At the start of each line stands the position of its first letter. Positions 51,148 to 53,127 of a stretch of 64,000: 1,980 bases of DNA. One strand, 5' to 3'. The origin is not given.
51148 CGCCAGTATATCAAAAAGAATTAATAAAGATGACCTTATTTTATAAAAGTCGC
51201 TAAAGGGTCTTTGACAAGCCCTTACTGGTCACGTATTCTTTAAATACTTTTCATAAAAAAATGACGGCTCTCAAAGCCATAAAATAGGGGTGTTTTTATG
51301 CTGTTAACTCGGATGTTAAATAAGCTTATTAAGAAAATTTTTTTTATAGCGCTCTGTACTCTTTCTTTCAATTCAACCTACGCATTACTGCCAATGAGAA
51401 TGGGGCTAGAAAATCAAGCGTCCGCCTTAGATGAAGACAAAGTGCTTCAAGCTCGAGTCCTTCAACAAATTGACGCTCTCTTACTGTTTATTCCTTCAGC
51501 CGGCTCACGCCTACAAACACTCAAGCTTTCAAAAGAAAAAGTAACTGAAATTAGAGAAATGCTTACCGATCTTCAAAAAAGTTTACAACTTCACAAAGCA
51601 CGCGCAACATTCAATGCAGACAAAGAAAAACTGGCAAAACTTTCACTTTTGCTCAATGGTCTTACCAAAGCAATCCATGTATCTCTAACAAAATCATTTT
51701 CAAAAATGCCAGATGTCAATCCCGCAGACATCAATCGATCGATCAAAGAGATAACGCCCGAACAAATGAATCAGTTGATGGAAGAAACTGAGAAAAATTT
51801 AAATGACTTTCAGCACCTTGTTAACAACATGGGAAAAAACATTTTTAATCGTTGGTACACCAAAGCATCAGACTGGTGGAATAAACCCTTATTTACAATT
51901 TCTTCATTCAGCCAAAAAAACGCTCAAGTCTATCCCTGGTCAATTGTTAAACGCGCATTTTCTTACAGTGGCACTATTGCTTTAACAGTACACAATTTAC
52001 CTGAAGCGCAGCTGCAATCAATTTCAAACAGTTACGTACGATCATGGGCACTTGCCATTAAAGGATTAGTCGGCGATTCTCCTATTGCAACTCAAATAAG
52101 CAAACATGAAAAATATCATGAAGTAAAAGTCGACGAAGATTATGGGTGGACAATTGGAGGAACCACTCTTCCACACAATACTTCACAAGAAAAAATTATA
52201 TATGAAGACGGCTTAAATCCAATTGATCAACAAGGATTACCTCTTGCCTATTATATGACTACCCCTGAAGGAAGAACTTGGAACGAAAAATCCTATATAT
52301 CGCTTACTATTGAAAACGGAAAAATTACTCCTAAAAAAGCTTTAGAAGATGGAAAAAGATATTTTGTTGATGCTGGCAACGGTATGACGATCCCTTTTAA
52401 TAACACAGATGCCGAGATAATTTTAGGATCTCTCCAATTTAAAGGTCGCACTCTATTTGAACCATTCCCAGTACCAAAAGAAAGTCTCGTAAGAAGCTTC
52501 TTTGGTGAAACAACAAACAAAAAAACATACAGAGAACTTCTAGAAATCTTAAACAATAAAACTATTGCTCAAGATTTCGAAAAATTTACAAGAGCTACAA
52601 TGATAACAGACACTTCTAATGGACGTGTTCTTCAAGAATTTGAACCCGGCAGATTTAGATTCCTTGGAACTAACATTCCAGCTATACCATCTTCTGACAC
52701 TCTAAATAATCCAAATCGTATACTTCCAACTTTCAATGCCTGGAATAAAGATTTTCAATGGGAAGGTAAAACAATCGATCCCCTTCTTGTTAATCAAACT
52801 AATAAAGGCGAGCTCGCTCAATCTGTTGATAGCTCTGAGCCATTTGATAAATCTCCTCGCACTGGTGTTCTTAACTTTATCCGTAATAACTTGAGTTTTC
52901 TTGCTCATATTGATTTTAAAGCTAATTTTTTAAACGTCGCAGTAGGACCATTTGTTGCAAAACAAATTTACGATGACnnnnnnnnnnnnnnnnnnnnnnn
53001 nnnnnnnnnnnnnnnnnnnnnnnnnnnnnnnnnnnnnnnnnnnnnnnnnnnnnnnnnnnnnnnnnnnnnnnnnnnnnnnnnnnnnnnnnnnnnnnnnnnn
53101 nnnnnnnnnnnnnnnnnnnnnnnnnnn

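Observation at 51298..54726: FtsH-derived AAA+ protein with intact ATPase motifs, a dead protease site, an altered pore loop and a ~590-aa N-terminal extension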

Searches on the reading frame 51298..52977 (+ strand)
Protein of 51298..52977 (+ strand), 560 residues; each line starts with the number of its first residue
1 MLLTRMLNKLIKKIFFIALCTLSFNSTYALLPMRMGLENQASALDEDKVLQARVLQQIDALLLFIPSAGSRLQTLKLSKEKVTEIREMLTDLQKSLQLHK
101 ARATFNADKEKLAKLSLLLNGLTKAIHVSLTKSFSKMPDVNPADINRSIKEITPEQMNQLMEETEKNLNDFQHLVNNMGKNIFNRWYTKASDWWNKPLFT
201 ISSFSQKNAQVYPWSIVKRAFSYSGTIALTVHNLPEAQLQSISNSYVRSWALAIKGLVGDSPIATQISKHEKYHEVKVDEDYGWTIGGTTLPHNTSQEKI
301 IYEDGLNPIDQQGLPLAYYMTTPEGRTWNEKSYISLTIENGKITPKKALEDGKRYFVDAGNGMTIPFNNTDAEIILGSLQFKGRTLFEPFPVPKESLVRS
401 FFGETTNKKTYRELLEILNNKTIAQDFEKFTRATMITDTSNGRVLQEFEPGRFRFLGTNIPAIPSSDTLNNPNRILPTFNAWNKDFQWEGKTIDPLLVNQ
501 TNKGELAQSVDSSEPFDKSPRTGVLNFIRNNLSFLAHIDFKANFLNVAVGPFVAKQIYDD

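Call 48: predict_structure(alignment_id=A5)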
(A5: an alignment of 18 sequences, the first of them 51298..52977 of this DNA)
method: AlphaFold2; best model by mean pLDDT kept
length: 560 residues; sequences in the alignment: 18
mean_pLDDT: 68.0   pTM: 0.36
mean pLDDT of the five models: 68.0, 67.6, 67.3, 60.5, 60.4
residues with pLDDT >= 90: 4; 70-90: 288; 50-70: 185; < 50: 83
segments of 3 or more residues with pLDDT < 50: 1-3, 20-43, 289-305, 433-438, 476-482, 511-518, 539-548
pLDDT, mean of each block of 10 residues (from residue 1): 56 59 36 41 65 85 82 83 87 88 76 82 85 80 59 75 81 77 74 74 61 74 77 80 88 86 56 71 55 41 51 70 54 78 81 78 77 79 70 60 63 69 58 47 71 70 73 49 65 63 65 48 73 56 49 59
secondary structure, 60 per line:
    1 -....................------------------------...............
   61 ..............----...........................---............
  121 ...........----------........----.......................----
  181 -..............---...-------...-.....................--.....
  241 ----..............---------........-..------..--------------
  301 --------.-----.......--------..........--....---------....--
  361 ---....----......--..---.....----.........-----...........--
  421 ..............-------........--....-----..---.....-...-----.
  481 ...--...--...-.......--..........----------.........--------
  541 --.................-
elements in order: H2-21 H46-74 H79-105 H109-131 H142-149 H154-176 H182-195 E199-201 E209-211 H213-233 H236-240 H245-258 E268-275 E315-321 E330-339 E342-345 E355-358 E364-367 H372-377 E385-389 H394-402 H408-418 H421-434 E442-449 E452-455 H466-470 H480-483 E486-488 E491-493 E498-501 E504-513 H524-532 H543-559

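Call 51: fold_search(model_id=the predicted structure, library=pdb)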
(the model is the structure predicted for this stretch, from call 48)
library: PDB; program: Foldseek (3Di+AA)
matches with E <= 10: 366; with E <= 0.001: 0
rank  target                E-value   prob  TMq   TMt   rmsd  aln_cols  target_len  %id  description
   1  5c5b_D                4.3e-02  0.14  0.09  0.13  34.3       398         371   11  Crystal Structure of Human APPL BAR-PH Heterodimer (released 2016-06-22)
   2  4h8s_B                1.1e-01  0.10  0.09  0.13  35.0       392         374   12  Crystal structure of human APPL2BARPH domain (released 2012-10-17)
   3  7pi6_A                2.7e-01  0.28  0.09  0.21  18.4       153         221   14  Trypanosoma brucei ISG65 bound to human complement C3d (released 2022-07-27)
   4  4wnl_C                3.1e-01  0.54  0.14  0.31  19.2       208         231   12  The X-ray structure of a RNA-binding protein complex (released 2014-12-24)
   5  5m0i_B                6.5e-01  0.23  0.13  0.26  19.9       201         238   13  Crystal structure of the nuclear complex with She2p and the ASH1 mRNA E3-localization element (released 2017-01-18)
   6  8y2i_A                6.5e-01  0.04  0.08  0.07  36.1       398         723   10  Ternary structure of dLesCas12e-sgRNA-dsDNA (released 2024-10-23)
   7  5m0i_A                6.9e-01  0.20  0.13  0.27  20.1       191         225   14  Crystal structure of the nuclear complex with She2p and the ASH1 mRNA E3-localization element (released 2017-01-18)
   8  7pi6_C                7.3e-01  0.18  0.10  0.24  18.2       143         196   13  Trypanosoma brucei ISG65 bound to human complement C3d (released 2022-07-27)
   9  4tx5_B                7.3e-01  0.16  0.11  0.28  18.4       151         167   12  Crystal structure of Smac-DIABLO (in space group P65) (released 2015-07-15)
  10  6mux_c                8.1e-01  0.20  0.13  0.28  18.3       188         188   11  The structure of the Plasmodium falciparum 20S proteasome in complex with one PA28 activator (released 2019-08-07)
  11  5a7d_P                8.1e-01  0.08  0.09  0.16  26.4       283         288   11  Tetrameric assembly of LGN with Inscuteable (released 2016-08-03)
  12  4wnl_D                8.6e-01  0.18  0.13  0.28  20.4       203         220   13  The X-ray structure of a RNA-binding protein complex (released 2014-12-24)
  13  5m0i_D                8.6e-01  0.18  0.13  0.26  20.4       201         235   13  Crystal structure of the nuclear complex with She2p and the ASH1 mRNA E3-localization element (released 2017-01-18)
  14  9qc8_B                8.6e-01  0.02  0.06  0.04  49.3       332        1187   10  BoNT-NTNH-HA70 complex from Clostridium botulinum Serotype B1 (released 2025-09-10)
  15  9bub_R                1.1e+00  0.12  0.11  0.15  23.5       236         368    8  Human calcitonin Receptor in complex with Gs and cagrilintide in the bypass conformation (released 2025-04-23)
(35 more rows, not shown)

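Call 73: search_solved_structures(query=window:51298-52977:+, max_evalue=10)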
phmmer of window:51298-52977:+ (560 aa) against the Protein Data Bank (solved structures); distinct sequences matched with E-value up to 10: 13.
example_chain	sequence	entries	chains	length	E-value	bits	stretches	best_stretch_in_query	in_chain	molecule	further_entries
4xtr_C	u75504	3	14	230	0.099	14.4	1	184-229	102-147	Antibody Heavy chain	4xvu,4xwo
3dvn_B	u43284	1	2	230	0.25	13.1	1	183-229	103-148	Human IgG1 fab fragment heavy chain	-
3dvg_B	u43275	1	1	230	0.25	13.1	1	183-229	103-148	Human IgG1 fab fragment heavy chain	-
8vww_B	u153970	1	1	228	0.33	12.7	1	182-229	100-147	ADI-46152 Fab Heavy Chain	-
3n85_H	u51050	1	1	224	0.35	12.6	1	184-229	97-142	Fab37 Heavy Chain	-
6p3b_H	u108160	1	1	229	0.44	12.3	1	182-227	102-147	DH501UCA Fab Heavy chain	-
9q3s_H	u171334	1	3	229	0.52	12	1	182-227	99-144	Ab 4 Fab heavy chain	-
5anm_B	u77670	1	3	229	0.66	11.7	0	182-229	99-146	IMMUNOGLOBULIN G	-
5xon_U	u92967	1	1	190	0.98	11.1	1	78-177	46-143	General transcription elongation factor TFIIS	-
9b8j_E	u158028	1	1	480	1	11.1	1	183-229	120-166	ADI-46152 heavy chain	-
4m6m_H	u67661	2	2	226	1.2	10.8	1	184-229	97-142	CNTO1959 heavy chain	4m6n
8hes_H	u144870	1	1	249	1.3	10.7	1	175-229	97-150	NIV-10 Fab H-chain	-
8vzo_B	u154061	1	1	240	2.1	10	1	185-229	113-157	Fab FLV23 heavy chain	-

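Call 75: fold_search(model_id=the predicted structure, library=viral)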
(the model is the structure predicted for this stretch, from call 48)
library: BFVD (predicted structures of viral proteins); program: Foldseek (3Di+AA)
matches with E <= 10: 487; with E <= 0.001: 0
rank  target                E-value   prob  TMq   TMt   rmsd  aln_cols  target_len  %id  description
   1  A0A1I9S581            4.5e-02  0.25  0.09  0.05  36.8       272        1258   14  (no name in the UniProt tables at hand)
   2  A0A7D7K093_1          5.6e-02  0.09  0.08  0.04  44.7       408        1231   14  Structural protein [Flavobacterium phage vB_FspP_elemoC_14-1A]
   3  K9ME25                6.6e-02  0.63  0.12  0.33  22.0       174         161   12  (no name in the UniProt tables at hand)
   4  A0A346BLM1            7.7e-02  0.12  0.09  0.07  35.2       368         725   10  (no name in the UniProt tables at hand)
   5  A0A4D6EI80            8.1e-02  0.15  0.08  0.12  25.5       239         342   12  Uncharacterized protein [Pandoravirus celtis]
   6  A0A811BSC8            1.1e-01  0.16  0.09  0.18  29.6       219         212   10  Uncharacterized protein [Pandoravirus japonicus]
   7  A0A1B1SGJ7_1          1.1e-01  0.14  0.09  0.06  47.5       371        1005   11  (no name in the UniProt tables at hand)
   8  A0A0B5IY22            1.4e-01  0.15  0.08  0.19  19.0       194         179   11  Uncharacterized protein [Pandoravirus inopinatum]
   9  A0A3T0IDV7            1.9e-01  0.09  0.12  0.08  46.8       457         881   10  (no name in the UniProt tables at hand)
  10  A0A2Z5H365            1.9e-01  0.07  0.08  0.05  28.4       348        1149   11  Tail length tape-measure protein [Escherichia phage Halfdan]
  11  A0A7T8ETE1            2.0e-01  0.23  0.11  0.24  18.0       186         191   13  (no name in the UniProt tables at hand)
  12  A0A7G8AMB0            2.2e-01  0.35  0.12  0.26  24.8       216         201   12  (no name in the UniProt tables at hand)
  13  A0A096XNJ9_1          2.2e-01  0.04  0.07  0.04  38.9       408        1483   12  (no name in the UniProt tables at hand)
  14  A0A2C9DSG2            2.3e-01  0.47  0.14  0.20  23.4       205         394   12  Uncharacterized protein [Western grey kangaroopox virus]
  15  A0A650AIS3            2.4e-01  0.15  0.13  0.09  25.1       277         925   10  (no name in the UniProt tables at hand)
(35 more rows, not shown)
